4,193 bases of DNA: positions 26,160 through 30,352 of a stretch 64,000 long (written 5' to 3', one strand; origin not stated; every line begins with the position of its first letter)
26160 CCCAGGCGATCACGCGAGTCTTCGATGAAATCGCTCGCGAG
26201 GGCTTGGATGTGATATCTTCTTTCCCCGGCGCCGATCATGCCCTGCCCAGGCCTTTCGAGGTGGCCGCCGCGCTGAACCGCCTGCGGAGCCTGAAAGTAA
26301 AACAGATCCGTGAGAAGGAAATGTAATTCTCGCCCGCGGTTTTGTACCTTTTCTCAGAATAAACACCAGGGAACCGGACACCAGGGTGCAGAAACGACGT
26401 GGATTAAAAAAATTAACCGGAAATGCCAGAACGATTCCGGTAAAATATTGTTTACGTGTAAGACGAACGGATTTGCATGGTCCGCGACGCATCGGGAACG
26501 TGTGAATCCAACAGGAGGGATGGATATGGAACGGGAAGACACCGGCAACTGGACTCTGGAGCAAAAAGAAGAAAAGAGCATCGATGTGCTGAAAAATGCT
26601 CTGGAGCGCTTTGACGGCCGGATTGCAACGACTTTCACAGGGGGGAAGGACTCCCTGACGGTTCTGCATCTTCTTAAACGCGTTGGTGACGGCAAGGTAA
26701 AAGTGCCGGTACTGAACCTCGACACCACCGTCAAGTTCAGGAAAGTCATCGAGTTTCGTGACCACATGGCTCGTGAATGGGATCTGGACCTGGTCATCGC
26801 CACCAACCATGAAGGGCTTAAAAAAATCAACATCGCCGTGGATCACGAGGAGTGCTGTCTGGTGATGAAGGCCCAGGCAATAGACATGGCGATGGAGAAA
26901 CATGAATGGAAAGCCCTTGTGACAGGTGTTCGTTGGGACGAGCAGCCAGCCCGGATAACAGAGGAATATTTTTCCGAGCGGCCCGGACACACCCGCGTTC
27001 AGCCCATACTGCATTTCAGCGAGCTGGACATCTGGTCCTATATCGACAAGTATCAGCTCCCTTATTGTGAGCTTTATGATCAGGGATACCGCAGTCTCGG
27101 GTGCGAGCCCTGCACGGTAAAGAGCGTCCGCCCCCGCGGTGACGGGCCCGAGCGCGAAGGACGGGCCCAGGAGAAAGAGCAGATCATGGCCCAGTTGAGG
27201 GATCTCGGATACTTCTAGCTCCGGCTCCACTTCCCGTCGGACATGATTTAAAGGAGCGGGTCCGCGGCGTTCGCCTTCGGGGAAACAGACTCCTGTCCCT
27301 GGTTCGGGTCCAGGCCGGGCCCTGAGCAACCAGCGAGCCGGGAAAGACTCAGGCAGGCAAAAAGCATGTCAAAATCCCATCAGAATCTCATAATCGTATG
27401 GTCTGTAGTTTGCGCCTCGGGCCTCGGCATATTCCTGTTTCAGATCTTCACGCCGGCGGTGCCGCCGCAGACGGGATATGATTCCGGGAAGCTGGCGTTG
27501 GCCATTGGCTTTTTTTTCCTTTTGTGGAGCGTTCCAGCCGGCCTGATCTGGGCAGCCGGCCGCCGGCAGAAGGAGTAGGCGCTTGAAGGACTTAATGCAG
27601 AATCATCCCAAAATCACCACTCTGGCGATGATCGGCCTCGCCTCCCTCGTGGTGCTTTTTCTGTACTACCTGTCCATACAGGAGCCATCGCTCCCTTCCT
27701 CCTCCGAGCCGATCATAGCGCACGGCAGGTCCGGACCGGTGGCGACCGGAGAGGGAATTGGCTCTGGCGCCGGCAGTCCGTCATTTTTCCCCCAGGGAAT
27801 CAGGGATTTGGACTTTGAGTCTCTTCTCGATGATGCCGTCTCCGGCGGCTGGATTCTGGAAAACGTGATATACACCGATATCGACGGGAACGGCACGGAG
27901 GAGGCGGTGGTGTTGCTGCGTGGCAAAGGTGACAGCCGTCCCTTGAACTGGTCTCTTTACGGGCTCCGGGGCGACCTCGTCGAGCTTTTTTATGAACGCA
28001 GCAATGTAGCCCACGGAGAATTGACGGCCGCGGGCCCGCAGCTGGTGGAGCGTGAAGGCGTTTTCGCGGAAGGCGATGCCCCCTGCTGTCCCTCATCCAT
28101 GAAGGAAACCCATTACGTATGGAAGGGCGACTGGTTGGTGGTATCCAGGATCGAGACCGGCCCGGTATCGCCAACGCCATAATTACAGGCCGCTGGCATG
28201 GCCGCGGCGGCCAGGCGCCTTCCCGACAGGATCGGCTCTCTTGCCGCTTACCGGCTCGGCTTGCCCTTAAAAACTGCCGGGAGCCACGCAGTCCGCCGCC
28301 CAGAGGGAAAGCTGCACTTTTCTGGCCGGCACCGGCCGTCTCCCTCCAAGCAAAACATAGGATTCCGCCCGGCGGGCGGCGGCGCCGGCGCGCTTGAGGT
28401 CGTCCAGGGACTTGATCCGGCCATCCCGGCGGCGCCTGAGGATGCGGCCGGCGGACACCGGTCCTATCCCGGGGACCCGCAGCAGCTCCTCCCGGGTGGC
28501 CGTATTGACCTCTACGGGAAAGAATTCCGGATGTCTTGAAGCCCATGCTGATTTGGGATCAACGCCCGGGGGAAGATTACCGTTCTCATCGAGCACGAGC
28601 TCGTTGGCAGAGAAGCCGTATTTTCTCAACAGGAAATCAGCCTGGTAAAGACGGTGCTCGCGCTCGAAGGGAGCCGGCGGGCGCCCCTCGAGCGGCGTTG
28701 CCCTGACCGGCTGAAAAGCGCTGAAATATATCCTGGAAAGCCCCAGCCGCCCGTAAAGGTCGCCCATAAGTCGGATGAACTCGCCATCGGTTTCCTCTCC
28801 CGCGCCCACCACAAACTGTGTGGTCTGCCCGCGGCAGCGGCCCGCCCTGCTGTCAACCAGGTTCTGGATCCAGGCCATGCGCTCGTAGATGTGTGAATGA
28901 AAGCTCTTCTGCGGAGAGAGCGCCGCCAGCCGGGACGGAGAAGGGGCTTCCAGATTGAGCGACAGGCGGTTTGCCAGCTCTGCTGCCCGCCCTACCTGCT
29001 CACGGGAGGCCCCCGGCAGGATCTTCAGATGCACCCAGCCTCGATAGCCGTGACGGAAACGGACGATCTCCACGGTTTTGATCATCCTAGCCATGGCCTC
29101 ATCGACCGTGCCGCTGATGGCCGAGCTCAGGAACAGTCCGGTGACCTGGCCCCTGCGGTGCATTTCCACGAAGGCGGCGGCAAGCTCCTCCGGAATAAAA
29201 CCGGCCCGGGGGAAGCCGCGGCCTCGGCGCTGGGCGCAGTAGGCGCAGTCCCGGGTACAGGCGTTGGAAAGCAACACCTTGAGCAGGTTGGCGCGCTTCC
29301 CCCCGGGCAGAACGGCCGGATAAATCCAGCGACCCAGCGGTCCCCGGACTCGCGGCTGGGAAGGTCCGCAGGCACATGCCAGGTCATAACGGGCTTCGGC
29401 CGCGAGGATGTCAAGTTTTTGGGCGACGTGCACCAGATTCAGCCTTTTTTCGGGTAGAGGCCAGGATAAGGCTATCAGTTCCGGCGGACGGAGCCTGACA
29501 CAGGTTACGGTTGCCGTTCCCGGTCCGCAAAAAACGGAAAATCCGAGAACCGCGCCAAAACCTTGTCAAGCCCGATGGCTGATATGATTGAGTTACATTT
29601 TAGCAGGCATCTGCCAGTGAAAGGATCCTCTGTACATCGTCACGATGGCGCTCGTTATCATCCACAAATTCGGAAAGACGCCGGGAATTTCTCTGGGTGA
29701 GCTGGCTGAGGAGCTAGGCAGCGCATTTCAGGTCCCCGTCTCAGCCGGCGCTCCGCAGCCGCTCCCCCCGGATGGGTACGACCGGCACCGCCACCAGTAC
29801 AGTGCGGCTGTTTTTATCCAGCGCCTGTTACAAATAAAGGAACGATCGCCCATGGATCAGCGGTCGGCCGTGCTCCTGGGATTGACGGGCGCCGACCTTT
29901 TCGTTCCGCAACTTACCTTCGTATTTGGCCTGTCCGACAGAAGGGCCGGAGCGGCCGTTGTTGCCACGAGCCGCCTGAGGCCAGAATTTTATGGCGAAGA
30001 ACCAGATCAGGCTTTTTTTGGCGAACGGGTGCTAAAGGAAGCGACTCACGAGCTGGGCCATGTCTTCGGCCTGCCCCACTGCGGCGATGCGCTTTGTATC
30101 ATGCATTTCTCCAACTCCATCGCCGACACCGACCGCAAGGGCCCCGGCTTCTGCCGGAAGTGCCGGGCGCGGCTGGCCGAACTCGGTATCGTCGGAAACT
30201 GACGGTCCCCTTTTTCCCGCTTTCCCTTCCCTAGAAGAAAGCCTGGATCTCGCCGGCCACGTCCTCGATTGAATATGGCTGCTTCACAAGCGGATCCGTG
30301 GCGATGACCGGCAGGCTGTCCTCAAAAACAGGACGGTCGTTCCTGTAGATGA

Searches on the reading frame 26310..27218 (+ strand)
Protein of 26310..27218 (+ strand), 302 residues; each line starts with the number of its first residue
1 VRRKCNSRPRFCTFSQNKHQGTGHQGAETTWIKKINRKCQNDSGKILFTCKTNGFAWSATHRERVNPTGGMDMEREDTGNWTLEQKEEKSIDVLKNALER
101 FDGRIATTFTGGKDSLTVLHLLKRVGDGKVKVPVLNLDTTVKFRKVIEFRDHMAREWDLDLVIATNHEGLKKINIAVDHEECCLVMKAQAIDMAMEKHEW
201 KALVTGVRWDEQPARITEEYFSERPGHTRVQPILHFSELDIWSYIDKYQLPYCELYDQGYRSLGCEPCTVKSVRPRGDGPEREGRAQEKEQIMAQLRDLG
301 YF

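Call 7: search_protein_families(library=pfam, proteins=[window:26310-27218:+], max_evalue=0.00001)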
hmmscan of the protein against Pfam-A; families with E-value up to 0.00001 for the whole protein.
window:26310-27218:+ (302 aa): 1 family
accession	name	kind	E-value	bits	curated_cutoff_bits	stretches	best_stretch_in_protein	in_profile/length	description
PF01507.26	PAPS_reduct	-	3.6e-40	138.3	22.5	1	105-270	2-174/175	Phosphoadenosine phosphosulfate reductase domain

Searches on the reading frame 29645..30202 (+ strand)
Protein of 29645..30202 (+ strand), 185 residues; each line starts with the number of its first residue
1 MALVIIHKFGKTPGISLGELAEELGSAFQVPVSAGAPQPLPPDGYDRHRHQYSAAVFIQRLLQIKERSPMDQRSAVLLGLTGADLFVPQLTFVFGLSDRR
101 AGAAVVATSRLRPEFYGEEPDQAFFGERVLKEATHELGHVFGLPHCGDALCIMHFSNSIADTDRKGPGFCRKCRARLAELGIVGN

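Call 7: search_protein_families(library=pfam, proteins=[window:29645-30202:+], max_evalue=0.00001)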
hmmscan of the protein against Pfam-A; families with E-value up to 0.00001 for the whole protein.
window:29645-30202:+ (185 aa): 1 family
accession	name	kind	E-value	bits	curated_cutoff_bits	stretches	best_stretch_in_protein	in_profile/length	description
PF07998.17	Peptidase_M54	-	1.6e-27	97.2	24.4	1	46-177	62-192/194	Peptidase family M54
